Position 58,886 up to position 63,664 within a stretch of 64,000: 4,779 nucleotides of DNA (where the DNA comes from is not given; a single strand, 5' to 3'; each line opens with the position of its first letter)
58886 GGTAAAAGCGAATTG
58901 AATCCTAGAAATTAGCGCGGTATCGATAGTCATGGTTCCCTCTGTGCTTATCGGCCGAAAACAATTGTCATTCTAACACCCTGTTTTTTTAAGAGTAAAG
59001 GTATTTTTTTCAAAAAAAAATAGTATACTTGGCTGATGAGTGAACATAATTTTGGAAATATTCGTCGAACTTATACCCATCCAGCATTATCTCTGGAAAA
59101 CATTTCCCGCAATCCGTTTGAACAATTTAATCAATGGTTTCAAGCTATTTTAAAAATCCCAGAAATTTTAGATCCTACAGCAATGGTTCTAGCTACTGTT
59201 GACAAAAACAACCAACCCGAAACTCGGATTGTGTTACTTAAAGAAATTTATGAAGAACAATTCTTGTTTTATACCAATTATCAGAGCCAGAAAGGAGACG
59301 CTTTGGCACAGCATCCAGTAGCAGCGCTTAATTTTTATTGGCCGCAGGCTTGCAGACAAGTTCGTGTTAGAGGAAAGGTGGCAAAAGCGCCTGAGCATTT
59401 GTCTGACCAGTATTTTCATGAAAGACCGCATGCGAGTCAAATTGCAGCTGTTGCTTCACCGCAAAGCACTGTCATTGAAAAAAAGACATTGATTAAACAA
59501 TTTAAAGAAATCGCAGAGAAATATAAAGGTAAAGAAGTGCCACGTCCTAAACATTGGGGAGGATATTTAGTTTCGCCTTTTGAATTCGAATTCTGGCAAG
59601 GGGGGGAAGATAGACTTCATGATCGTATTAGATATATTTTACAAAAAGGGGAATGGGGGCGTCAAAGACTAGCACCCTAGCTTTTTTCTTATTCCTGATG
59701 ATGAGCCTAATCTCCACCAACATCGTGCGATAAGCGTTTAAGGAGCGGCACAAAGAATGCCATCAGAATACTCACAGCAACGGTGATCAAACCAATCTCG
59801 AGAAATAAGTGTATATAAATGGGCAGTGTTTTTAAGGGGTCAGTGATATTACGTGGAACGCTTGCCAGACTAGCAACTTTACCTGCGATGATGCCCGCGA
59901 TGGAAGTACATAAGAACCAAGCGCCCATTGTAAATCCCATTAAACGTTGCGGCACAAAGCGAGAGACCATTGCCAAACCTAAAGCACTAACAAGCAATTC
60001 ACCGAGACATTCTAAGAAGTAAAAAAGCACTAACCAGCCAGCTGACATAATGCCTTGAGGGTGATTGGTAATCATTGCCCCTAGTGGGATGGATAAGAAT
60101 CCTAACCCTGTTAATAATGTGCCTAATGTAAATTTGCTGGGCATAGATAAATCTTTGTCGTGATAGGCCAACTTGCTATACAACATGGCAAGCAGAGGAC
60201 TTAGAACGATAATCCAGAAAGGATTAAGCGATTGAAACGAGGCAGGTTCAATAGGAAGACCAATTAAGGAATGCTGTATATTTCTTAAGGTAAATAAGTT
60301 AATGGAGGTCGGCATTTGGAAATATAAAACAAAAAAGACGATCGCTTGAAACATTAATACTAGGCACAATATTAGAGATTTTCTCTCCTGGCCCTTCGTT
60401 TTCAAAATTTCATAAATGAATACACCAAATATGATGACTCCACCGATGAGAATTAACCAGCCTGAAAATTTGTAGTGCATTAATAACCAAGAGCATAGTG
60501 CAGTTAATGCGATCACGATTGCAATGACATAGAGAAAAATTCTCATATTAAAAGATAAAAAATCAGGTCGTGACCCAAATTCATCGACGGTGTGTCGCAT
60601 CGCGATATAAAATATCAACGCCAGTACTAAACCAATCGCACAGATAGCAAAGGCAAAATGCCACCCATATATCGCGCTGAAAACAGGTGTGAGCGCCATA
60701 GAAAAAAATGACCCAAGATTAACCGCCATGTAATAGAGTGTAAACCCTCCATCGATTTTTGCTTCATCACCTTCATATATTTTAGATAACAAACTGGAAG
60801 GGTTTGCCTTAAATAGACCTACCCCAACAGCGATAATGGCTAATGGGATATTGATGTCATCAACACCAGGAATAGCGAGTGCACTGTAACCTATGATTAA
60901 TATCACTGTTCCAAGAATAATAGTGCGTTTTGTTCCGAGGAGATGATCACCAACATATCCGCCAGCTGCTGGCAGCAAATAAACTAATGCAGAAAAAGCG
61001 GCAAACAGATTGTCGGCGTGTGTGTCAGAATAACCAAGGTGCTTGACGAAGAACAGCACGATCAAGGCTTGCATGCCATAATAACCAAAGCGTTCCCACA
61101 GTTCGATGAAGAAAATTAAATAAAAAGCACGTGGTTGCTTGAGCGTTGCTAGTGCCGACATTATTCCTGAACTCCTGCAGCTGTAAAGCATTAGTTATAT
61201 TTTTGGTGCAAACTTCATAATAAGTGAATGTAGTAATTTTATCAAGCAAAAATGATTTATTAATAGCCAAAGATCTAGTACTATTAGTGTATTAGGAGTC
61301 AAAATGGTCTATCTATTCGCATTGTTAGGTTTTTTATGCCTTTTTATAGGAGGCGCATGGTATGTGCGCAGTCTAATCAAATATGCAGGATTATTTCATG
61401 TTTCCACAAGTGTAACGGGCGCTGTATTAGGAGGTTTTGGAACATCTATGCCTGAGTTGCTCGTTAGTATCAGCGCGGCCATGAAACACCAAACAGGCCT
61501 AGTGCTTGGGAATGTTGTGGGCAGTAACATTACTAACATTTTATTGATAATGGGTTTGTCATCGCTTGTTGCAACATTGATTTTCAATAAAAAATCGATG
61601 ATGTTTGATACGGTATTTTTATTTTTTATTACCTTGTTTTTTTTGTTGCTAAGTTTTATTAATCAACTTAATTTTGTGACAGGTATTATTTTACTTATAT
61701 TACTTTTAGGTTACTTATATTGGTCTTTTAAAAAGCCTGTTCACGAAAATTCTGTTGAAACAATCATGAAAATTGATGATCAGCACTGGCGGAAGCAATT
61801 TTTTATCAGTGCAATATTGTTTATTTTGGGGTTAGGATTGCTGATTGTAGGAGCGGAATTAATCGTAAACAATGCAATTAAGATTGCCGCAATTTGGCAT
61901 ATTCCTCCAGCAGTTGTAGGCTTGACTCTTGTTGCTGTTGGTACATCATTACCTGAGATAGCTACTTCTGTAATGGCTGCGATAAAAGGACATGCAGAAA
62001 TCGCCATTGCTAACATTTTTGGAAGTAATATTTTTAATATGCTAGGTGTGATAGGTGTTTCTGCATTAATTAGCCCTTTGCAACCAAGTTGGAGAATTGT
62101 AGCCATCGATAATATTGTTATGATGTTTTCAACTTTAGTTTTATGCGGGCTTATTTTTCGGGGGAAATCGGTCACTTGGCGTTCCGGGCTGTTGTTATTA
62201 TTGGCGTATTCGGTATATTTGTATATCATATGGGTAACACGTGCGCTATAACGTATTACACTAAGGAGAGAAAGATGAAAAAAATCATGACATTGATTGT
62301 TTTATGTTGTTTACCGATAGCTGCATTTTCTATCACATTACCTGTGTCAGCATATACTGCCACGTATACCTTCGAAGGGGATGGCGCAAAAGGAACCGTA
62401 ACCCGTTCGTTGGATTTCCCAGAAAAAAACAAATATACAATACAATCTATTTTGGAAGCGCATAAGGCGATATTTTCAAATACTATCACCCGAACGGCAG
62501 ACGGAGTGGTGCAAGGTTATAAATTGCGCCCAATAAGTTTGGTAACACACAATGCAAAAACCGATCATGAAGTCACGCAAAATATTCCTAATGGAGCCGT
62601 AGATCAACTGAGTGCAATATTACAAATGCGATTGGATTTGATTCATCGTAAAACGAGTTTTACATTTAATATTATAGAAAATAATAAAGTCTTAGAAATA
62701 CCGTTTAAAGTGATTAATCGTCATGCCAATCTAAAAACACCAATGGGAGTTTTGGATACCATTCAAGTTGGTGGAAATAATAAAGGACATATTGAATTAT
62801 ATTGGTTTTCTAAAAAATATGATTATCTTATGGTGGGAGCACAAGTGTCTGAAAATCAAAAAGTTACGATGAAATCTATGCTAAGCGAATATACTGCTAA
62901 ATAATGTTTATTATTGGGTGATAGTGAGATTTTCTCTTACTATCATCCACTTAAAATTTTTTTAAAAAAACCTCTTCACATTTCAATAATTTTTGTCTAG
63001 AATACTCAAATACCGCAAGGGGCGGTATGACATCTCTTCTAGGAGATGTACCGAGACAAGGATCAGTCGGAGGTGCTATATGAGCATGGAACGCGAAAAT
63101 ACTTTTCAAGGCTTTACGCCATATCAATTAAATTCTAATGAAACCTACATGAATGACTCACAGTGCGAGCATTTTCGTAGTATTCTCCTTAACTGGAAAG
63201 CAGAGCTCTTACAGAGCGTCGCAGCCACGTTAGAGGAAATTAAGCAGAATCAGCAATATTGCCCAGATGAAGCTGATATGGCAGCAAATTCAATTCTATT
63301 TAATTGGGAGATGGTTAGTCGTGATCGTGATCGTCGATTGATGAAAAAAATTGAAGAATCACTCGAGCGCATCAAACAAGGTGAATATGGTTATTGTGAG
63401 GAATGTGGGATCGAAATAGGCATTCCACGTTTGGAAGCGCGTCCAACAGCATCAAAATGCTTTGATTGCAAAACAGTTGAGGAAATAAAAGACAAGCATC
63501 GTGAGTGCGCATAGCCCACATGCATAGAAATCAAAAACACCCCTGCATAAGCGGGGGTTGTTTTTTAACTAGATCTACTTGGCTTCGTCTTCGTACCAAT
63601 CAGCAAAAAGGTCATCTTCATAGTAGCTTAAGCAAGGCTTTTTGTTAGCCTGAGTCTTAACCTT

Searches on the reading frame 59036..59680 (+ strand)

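Call 39: search_protein_families(library=pfam, proteins=[window:59036-59680:+], max_evalue=0.0001)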
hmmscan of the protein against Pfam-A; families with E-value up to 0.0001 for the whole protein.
window:59036-59680:+ (214 aa): 3 families
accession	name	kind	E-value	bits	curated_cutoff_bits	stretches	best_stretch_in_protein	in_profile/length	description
PF01243.27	PNPOx_N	-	7e-20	72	28.1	1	44-154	9-110/120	Pyridoxamine 5'-phosphate oxidase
PF10590.14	PNP_phzG_C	-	1e-17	64.2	27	1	174-214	1-42/42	Pyridoxine 5'-phosphate oxidase C-terminal dimerisation region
PF12766.13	Pyridox_oxase_2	-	4e-08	34.2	26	1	45-115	19-96/100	Pyridoxamine 5'-phosphate oxidase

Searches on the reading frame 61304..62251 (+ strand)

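Call 39: search_protein_families(library=pfam, proteins=[window:61304-62251:+], max_evalue=0.0001)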
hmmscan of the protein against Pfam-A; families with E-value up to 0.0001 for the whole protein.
window:61304-62251:+ (315 aa): 1 family
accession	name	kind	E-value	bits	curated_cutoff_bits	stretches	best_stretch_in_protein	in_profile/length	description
PF01699.29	Na_Ca_ex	-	4.5e-58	195.9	24.9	2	169-310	2-150/151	Sodium/calcium exchanger protein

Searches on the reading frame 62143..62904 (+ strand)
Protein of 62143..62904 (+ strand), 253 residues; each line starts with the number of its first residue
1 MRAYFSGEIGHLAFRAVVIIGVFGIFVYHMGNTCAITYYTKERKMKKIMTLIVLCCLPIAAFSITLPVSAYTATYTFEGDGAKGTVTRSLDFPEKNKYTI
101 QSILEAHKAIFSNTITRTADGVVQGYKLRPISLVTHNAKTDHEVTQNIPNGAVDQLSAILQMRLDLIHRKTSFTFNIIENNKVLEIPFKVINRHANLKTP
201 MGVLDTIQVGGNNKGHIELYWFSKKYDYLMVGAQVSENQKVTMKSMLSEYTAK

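Call 39: search_protein_families(library=pfam, proteins=[window:62143-62904:+], max_evalue=0.0001)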
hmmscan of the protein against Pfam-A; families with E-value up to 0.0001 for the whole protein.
window:62143-62904:+ (253 aa): 1 family
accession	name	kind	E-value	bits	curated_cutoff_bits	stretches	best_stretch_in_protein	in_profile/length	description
PF11306.15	DUF3108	-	5.3e-09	36.6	26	1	137-231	94-193/209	Protein of unknown function (DUF3108)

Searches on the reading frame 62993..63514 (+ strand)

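Call 39: search_protein_families(library=pfam, proteins=[window:62993-63514:+], max_evalue=0.0001)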
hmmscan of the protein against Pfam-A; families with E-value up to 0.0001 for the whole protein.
window:62993-63514:+ (173 aa): 2 families
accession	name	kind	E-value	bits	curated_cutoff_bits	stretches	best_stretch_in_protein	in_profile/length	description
PF21157.2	DksA_N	-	3.1e-19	69.4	27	1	57-127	1-71/71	DnaK suppressor protein DksA, N-terminal domain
PF01258.23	zf-dskA_traR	-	1.8e-10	41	24.9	1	130-164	1-35/36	Prokaryotic dksA/traR C4-type zinc finger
